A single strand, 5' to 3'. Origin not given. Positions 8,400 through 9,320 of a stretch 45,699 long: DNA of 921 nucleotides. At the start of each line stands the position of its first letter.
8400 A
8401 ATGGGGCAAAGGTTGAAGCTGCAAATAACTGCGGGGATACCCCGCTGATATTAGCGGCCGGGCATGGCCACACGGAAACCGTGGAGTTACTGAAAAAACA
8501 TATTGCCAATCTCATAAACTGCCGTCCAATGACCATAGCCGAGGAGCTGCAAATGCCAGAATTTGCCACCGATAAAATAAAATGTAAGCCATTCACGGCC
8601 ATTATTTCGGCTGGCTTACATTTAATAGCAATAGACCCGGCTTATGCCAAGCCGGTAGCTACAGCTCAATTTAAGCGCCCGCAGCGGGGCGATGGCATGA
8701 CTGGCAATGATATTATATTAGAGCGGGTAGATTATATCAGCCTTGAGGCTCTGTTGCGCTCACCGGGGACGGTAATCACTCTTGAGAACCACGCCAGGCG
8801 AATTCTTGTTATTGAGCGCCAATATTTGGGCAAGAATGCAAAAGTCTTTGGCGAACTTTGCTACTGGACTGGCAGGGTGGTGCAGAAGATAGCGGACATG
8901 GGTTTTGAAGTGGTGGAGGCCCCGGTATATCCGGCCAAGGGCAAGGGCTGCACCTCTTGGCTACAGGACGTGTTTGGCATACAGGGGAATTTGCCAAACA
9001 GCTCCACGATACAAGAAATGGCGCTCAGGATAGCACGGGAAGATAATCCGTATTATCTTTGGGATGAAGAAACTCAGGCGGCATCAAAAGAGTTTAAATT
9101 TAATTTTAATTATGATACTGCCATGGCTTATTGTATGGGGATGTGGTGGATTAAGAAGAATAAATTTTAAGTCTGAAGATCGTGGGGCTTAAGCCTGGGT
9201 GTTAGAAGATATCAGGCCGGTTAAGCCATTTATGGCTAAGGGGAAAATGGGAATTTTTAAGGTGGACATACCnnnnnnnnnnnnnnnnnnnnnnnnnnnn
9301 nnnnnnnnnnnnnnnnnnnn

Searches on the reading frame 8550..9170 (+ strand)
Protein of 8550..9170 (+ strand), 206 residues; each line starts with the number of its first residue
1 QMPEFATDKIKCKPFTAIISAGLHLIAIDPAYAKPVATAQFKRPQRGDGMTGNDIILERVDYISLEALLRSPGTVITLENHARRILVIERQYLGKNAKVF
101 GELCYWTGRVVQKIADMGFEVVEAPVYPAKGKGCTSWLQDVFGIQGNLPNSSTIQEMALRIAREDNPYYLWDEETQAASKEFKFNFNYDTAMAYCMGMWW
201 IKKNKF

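Call 55: search_protein_families(library=pfam, max_evalue=1, proteins=[window:8550-9170:+])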
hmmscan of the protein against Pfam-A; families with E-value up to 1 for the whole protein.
window:8550-9170:+ (206 aa): 1 family
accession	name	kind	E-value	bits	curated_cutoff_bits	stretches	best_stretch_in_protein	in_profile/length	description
PF03221.22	HTH_Tnp_Tc5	-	0.051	14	22.2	1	135-165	9-36/66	Tc5 transposase DNA-binding domain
